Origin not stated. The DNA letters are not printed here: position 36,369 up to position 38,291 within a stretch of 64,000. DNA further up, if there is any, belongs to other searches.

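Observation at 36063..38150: AT-rich segment beside tRNA-Leu carrying the uncharacterised EptA-family gene yhbX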

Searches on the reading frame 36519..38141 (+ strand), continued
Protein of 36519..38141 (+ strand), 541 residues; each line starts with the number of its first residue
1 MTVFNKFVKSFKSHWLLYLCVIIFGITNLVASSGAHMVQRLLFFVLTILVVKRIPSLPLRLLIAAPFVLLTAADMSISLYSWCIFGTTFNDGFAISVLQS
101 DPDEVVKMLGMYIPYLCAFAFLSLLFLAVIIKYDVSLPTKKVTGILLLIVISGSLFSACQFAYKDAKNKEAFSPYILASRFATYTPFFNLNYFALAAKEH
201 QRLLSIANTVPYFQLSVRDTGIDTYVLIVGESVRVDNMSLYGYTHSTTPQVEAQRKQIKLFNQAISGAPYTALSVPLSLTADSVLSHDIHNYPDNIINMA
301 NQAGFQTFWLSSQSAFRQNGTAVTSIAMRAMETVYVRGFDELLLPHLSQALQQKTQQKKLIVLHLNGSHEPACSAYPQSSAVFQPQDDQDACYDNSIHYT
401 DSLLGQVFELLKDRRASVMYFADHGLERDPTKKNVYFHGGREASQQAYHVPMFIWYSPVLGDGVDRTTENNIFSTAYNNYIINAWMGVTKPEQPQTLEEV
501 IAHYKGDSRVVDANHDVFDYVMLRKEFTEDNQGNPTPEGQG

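Call 42: find_homologous_proteins(query=A1, max_evalue=1e-30)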
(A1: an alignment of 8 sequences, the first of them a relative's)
Query A1 (8 sequences) (516 aa, profile of the alignment): 874 proteins with E <= 1e-30 among 8000 candidates; the best 120 are listed.
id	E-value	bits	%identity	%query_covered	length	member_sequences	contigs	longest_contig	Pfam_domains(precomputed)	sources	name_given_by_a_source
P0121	8.6e-229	778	100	100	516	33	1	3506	PF00884.29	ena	-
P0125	2.5e-226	770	50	97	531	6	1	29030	PF00884.29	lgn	-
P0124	7.3e-226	769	49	96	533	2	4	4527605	PF00884.29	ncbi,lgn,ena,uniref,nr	ncbi:phosphoethanolamine transferase [Mixta gaviniae]|uniref:Sulfatase n=1 Tax=Mixta gaviniae TaxID=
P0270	1.1e-219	748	89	100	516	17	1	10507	PF00884.29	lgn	-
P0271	2.4e-219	747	50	97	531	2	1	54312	PF00884.29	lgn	-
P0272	3.7e-219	747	50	97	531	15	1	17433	PF00884.29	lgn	-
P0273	1.7e-218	744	90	100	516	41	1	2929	PF00884.29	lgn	-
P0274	7.1e-218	742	52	97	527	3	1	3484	PF00884.29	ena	-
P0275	1.6e-215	735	82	100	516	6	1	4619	PF00884.29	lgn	-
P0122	1.4e-214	732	38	98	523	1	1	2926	PF00884.29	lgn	-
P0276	1.4e-214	732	79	100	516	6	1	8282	PF00884.29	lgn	-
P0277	1.8e-212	725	77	100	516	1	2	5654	PF00884.29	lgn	-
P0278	9.1e-212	722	50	90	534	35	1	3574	PF00884.29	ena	-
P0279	1.3e-211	722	48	97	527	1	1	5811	PF00884.29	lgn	-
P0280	1.5e-203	695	49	99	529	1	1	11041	PF00884.29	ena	-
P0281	6.2e-201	687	48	97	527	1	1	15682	PF00884.29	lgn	-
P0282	1.4e-200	685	78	92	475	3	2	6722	PF00884.29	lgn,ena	-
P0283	9.9e-198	676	50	99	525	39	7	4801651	PF00884.29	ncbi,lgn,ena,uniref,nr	ncbi:sulfatase-like hydrolase/transferase [Citrobacter sp. RHBSTW-00013]|uniref:sulfatase-like hydro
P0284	2.2e-197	675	61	98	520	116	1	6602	PF00884.29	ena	-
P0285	2.9e-197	674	61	99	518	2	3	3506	PF00884.29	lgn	-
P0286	1.5e-195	669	51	95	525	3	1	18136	PF00884.29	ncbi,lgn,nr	ncbi:phosphoethanolamine transferase [Citrobacter sp. wls830]|nr:phosphoethanolamine transferase [Ci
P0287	1.7e-195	669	60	98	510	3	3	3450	PF00884.29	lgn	-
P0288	4.6e-194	664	50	99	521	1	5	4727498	PF00884.29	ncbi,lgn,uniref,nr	ncbi:sulfatase [Citrobacter sp. FDAARGOS_156]|uniref:phosphoethanolamine transferase n=2 Tax=unclass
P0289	2.1e-193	662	61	98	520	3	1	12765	PF00884.29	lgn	-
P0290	1.1e-191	656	48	99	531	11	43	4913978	PF00884.29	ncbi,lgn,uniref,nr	ncbi:phosphoethanolamine transferase [Salmonella enterica]|uniref:phosphoethanolamine transferase n=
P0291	2.8e-190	651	61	98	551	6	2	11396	PF00884.29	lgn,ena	-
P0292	7.3e-190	650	49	96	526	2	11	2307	PF00884.29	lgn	-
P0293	1.6e-188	646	48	98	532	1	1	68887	PF00884.29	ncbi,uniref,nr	ncbi:phosphoethanolamine transferase [Citrobacter werkmanii]|uniref:phosphoethanolamine transferase 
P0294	8.8e-187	640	44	96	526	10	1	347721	PF00884.29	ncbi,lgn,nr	ncbi:sulfatase-like hydrolase/transferase [Cronobacter sakazakii]|nr:sulfatase-like hydrolase/transf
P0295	1.3e-186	639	47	98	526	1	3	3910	PF00884.29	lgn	-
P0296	1.6e-186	639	44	99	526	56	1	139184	PF00884.29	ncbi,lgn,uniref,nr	ncbi:phosphoethanolamine transferase [Cronobacter turicensis]|uniref:phosphoethanolamine transferase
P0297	2.7e-186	638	44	99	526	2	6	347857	PF00884.29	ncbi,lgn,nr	ncbi:phosphoethanolamine transferase [Cronobacter dublinensis]|nr:phosphoethanolamine transferase [C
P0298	2.8e-186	638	44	99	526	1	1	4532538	PF00884.29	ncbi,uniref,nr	ncbi:phosphoethanolamine transferase [Cronobacter dublinensis]|uniref:phosphoethanolamine transferas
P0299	5.5e-186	637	46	99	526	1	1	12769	PF00884.29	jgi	jgi:Predicted membrane-associated, metal-dependent hydrolase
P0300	9.7e-186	636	44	99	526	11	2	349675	PF00884.29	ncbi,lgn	ncbi:phosphoethanolamine transferase [Cronobacter dublinensis]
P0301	2.0e-185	635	46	99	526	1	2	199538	PF00884.29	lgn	-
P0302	2.0e-185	635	47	97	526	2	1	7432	PF00884.29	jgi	jgi:glucan phosphoethanolaminetransferase (alkaline phosphatase superfamily)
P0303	2.2e-185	635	44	99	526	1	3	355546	PF00884.29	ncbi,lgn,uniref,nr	ncbi:phosphoethanolamine transferase [Cronobacter dublinensis]|uniref:phosphoethanolamine transferas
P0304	2.4e-185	635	43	99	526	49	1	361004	PF00884.29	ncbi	ncbi:phosphoethanolamine transferase [Cronobacter dublinensis]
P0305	2.6e-185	635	45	99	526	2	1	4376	PF00884.29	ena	-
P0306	5.1e-185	634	44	99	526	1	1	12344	PF00884.29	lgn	-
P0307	6.2e-185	634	44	98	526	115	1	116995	PF00884.29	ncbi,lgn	ncbi:phosphoethanolamine transferase [Cronobacter dublinensis]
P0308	1.3e-184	633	45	98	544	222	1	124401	PF00884.29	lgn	-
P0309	1.7e-184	632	44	99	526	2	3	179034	PF00884.29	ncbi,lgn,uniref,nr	ncbi:phosphoethanolamine transferase [Cronobacter muytjensii]|uniref:Phosphoethanolamine transferase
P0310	1.9e-184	632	45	99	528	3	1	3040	PF00884.29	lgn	-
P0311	2.4e-184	632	45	99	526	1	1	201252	PF00884.29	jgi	jgi:glucan phosphoethanolaminetransferase (alkaline phosphatase superfamily)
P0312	3.4e-184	631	45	99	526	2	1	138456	PF00884.29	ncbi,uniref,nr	ncbi:Outer-membrane protein yhbX precursor [Cronobacter condimenti 1330]|uniref:Outer-membrane prote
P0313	6.0e-184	630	45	99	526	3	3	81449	PF00884.29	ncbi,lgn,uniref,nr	ncbi:phosphoethanolamine transferase [Lelliottia sp. RWM.1]|uniref:phosphoethanolamine transferase n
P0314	1.4e-183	629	46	99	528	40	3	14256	PF00884.29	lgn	-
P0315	1.5e-183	629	46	97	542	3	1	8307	PF00884.29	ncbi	-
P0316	1.5e-183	629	44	98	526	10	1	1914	PF00884.29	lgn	-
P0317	1.6e-183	629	44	99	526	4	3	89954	PF00884.29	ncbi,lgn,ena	-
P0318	1.7e-183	629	45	96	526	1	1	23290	PF00884.29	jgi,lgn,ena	-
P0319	1.8e-183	629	44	96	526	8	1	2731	PF00884.29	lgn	-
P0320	3.6e-183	628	45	99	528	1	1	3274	PF00884.29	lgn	-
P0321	3.6e-183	628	44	99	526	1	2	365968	PF00884.29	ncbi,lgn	ncbi:sulfatase-like hydrolase/transferase [Cronobacter muytjensii]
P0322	3.8e-183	628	49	90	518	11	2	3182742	PF00884.29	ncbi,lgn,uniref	ncbi:phosphoethanolamine transferase [Citrobacter braakii]|uniref:phosphoethanolamine transferase n=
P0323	4.9e-183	627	44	99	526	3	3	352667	PF00884.29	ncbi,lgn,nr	ncbi:sulfatase-like hydrolase/transferase [Cronobacter muytjensii]|nr:sulfatase-like hydrolase/trans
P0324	5.5e-183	627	49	99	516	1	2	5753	PF00884.29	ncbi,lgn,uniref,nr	ncbi:phosphoethanolamine transferase [Enterobacter hormaechei]|uniref:phosphoethanolamine transferas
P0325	1.4e-182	626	43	99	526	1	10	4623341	PF00884.29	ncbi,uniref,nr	ncbi:sulfatase [Enterobacter kobei]|uniref:phosphoethanolamine transferase n=1 Tax=Enterobacter kobe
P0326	1.5e-182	626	43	99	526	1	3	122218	PF00884.29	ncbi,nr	ncbi:TPA: phosphoethanolamine transferase [Enterobacter kobei]|nr:phosphoethanolamine transferase [E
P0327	1.6e-182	626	45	98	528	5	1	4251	PF00884.29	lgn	-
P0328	2.2e-182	625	43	99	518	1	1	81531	PF00884.29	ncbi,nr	ncbi:sulfatase [Enterobacter kobei]|nr:sulfatase [Enterobacter kobei]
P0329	2.3e-182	625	43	99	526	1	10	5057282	PF00884.29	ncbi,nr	ncbi:phosphoethanolamine transferase [Enterobacter kobei]|nr:phosphoethanolamine transferase [Entero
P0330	2.7e-182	625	43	99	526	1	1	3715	PF00884.29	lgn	-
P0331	2.7e-182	625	43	99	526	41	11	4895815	PF00884.29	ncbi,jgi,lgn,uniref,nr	ncbi:phosphoethanolamine transferase [Citrobacter freundii]|jgi:glucan phosphoethanolaminetransferas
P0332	3.3e-182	625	43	99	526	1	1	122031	PF00884.29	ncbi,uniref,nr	ncbi:phosphoethanolamine transferase [Enterobacter kobei]|uniref:phosphoethanolamine transferase n=1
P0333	3.5e-182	625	45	99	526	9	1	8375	PF00884.29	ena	-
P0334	3.7e-182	625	43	99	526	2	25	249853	PF00884.29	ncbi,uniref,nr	ncbi:phosphoethanolamine transferase [Enterobacter kobei]|uniref:phosphoethanolamine transferase n=1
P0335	3.9e-182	624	45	99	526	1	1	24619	PF00884.29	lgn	-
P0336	4.5e-182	624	43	97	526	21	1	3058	PF00884.29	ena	-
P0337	5.4e-182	624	43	99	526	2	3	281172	PF00884.29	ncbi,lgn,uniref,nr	ncbi:phosphoethanolamine transferase [Enterobacter cloacae]|uniref:phosphoethanolamine transferase n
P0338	6.1e-182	624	43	99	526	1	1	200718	PF00884.29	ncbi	ncbi:TPA: phosphoethanolamine transferase [Enterobacter kobei]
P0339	6.9e-182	624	45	99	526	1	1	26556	PF00884.29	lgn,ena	-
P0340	8.1e-182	623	43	99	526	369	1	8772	PF00884.29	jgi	jgi:glucan phosphoethanolaminetransferase (alkaline phosphatase superfamily)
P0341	1.1e-181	623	43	96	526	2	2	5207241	PF00884.29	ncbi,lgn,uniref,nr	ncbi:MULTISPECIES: phosphoethanolamine transferase [Kosakonia]|uniref:phosphoethanolamine transferas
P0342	1.6e-181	622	44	99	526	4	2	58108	PF00884.29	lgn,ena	-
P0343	1.7e-181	622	43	99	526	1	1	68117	PF00884.29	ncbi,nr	ncbi:TPA: phosphoethanolamine transferase [Enterobacter kobei]|nr:phosphoethanolamine transferase [E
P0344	2.3e-181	622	45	99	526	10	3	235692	PF00884.29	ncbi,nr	ncbi:sulfatase [Leclercia sp. LSNIH6]|nr:sulfatase [Leclercia sp. LSNIH7] POU74614.1 sulfatase [Lecl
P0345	4.1e-181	621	42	99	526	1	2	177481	PF00884.29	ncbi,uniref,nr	ncbi:phosphoethanolamine transferase [Enterobacter kobei]|uniref:phosphoethanolamine transferase n=1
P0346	5.1e-181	621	44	99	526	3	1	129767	PF00884.29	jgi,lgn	jgi:glucan phosphoethanolaminetransferase (alkaline phosphatase superfamily)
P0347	7.3e-181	620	42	97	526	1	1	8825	PF00884.29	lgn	-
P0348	1.1e-180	620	45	95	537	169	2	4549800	PF00884.29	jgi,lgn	jgi:glucan phosphoethanolaminetransferase (alkaline phosphatase superfamily)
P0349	3.6e-180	618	45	91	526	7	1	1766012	PF00884.29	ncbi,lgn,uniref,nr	ncbi:glucan phosphoethanolaminetransferase (alkaline phosphatase superfamily) [Buttiauxella sp. JUb8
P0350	5.1e-180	617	44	99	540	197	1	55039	PF00884.29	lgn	-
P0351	7.3e-180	617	44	97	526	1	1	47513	PF00884.29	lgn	-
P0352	7.4e-180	617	42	97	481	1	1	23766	PF00884.29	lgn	-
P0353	1.1e-179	616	43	99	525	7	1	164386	PF00884.29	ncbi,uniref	ncbi:phosphoethanolamine transferase [Enterobacter chengduensis]|uniref:phosphoethanolamine transfer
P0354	1.5e-179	616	44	97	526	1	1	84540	PF00884.29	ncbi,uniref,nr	ncbi:phosphoethanolamine transferase [Enterobacter sp. Bisph1]|uniref:phosphoethanolamine transferas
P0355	1.9e-179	616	44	95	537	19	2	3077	PF00884.29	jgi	-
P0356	3.7e-179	615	48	87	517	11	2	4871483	PF00884.29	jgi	jgi:glucan phosphoethanolaminetransferase (alkaline phosphatase superfamily)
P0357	4.7e-179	614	42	97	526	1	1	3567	PF00884.29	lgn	-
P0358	9.2e-179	613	44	99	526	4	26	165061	PF00884.29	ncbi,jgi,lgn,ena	-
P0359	2.0e-178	612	43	94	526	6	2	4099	PF00884.29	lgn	-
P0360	4.5e-177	608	46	97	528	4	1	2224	PF00884.29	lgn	-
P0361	1.7e-175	603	33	92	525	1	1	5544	PF00884.29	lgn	-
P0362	1.1e-174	600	45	98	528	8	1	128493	PF00884.29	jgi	-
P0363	6.4e-173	594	34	92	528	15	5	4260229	PF00884.29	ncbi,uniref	ncbi:phosphoethanolamine transferase [Providencia heimbachae]|uniref:phosphoethanolamine transferase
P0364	1.1e-172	593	44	100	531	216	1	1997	PF00884.29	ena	-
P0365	1.6e-172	593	34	92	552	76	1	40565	PF00884.29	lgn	-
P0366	5.8e-172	591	41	99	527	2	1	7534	PF00884.29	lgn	-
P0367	3.5e-171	588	45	97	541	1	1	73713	PF00884.29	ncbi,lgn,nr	ncbi:phosphoethanolamine transferase [Escherichia coli]|nr:phosphoethanolamine transferase [Escheric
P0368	6.3e-171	588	45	97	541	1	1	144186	PF00884.29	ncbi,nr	ncbi:sulfatase-like hydrolase/transferase [Escherichia coli]|nr:phosphoethanolamine transferase [Esc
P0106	7.6e-171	587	44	97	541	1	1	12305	PF00884.29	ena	-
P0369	8.0e-171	587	44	89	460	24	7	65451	PF00884.29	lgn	-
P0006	8.0e-171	587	45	97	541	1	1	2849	PF00884.29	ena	-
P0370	8.5e-171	587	44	97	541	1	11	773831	PF00884.29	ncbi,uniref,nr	ncbi:phosphoethanolamine transferase [Escherichia coli]|uniref:phosphoethanolamine transferase n=1 T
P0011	9.0e-171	587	44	97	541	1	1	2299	PF00884.29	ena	-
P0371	9.7e-171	587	45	97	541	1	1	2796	PF00884.29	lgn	-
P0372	1.0e-170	587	44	97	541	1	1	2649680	PF00884.29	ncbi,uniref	ncbi:phosphoethanolamine transferase [Escherichia coli]|uniref:phosphoethanolamine transferase n=1 T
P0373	1.2e-170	587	44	97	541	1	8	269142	PF00884.29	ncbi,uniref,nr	ncbi:sulfatase-like hydrolase/transferase [Escherichia coli]|uniref:phosphoethanolamine transferase 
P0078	1.3e-170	587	45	97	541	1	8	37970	PF00884.29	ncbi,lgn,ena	ncbi:sulfatase-like hydrolase/transferase [Escherichia coli]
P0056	1.3e-170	587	44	97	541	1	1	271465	PF00884.29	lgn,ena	-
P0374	1.4e-170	586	45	97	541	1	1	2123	PF00884.29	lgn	-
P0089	1.4e-170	586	45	97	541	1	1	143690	PF00884.29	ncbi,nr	ncbi:TPA: phosphoethanolamine transferase [Escherichia coli]|nr:phosphoethanolamine transferase [Esc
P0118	1.5e-170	586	44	97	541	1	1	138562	PF00884.29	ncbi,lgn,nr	ncbi:TPA: phosphoethanolamine transferase [Escherichia coli]|nr:phosphoethanolamine transferase [Esc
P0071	1.7e-170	586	44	97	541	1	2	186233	PF00884.29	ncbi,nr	ncbi:TPA: phosphoethanolamine transferase [Escherichia coli]|nr:phosphoethanolamine transferase [Esc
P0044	1.8e-170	586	44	97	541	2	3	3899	PF00884.29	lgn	-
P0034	1.8e-170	586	44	97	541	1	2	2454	PF00884.29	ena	-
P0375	1.8e-170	586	44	97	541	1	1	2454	PF00884.29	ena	-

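Call 43: find_encoding_contigs(protein=P0298, flank=8000, max_places=2)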
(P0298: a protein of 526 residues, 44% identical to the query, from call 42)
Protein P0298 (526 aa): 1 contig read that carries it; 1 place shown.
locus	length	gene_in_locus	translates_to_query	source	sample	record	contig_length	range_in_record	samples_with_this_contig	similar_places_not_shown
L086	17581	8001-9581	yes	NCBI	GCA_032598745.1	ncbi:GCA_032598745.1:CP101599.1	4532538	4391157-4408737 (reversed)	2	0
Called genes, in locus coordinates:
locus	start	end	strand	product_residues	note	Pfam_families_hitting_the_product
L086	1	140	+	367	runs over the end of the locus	PF13439:Glyco_transf_4, PF13477:Glyco_trans_4_2 (weak), PF13579:Glyco_trans_4_4, PF00534:Glycos_transf_1, PF13692:Glyco_trans_1_4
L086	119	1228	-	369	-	PF13439:Glyco_transf_4, PF20706:GT4-conflict (weak), PF00534:Glycos_transf_1, PF13692:Glyco_trans_1_4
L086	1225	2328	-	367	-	PF01075:Glyco_transf_9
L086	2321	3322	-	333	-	PF01075:Glyco_transf_9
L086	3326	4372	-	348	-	PF01075:Glyco_transf_9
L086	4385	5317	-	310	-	PF01073:3Beta_HSD, PF01370:Epimerase, PF04321:RmlD_sub_bind, PF07993:NAD_binding_4 (faint), PF16363:GDP_Man_Dehyd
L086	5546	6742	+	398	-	PF00155:Aminotran_1_2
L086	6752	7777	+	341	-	PF08240:ADH_N, PF16912:Glu_dehyd_C, PF00107:ADH_zinc_N, PF13602:ADH_zinc_N_2 (weak)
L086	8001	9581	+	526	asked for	PF00884:Sulfatase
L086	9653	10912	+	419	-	PF04932:Wzy_C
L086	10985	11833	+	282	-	PF00535:Glycos_transf_2, PF10111:Glyco_tranf_2_2 (weak), PF13641:Glyco_tranf_2_3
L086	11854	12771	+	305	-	PF05704:Caps_synth, PF04488:Gly_transf_sug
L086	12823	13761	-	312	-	PF04748:Polysacc_deac_2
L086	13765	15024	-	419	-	PF01551:Peptidase_M23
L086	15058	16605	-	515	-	PF01676:Metalloenzyme, PF06415:iPGM_N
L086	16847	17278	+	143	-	PF00581:Rhodanese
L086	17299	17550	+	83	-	PF00462:Glutaredoxin, PF13417:GST_N_3 (weak), PF13409:GST_N_2 (weak)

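Call 44: find_encoding_contigs(protein=P0329, flank=8000, max_places=2)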
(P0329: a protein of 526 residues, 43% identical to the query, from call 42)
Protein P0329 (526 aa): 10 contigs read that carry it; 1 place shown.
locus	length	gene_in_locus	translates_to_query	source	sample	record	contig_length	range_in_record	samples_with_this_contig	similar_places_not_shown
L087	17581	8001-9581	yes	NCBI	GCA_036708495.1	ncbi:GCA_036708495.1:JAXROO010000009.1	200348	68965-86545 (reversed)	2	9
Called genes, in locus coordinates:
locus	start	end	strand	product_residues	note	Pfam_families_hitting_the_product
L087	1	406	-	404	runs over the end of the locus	PF04932:Wzy_C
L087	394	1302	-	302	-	PF00535:Glycos_transf_2, PF13641:Glyco_tranf_2_3 (weak)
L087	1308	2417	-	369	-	PF01075:Glyco_transf_9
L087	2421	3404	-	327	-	PF01075:Glyco_transf_9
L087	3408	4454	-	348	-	PF01075:Glyco_transf_9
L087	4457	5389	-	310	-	PF01073:3Beta_HSD, PF01370:Epimerase, PF04321:RmlD_sub_bind, PF07993:NAD_binding_4 (faint), PF16363:GDP_Man_Dehyd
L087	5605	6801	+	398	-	PF00155:Aminotran_1_2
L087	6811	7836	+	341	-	PF08240:ADH_N, PF16912:Glu_dehyd_C, PF00107:ADH_zinc_N, PF13602:ADH_zinc_N_2 (weak)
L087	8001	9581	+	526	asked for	PF00884:Sulfatase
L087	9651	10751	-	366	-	PF01075:Glyco_transf_9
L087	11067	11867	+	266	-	PF00535:Glycos_transf_2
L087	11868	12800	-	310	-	PF04748:Polysacc_deac_2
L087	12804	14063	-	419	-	PF01551:Peptidase_M23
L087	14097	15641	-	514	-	PF01676:Metalloenzyme, PF06415:iPGM_N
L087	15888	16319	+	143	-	PF00581:Rhodanese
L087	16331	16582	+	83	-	PF00462:Glutaredoxin, PF13417:GST_N_3 (weak), PF13409:GST_N_2 (weak)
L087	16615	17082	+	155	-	PF02556:SecB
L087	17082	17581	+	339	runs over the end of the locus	PF01210:NAD_Gly3P_dh_N, PF02558:ApbA, PF03807:F420_oxidored (faint), PF07479:NAD_Gly3P_dh_C, PF20618:GPD_NAD_C_bact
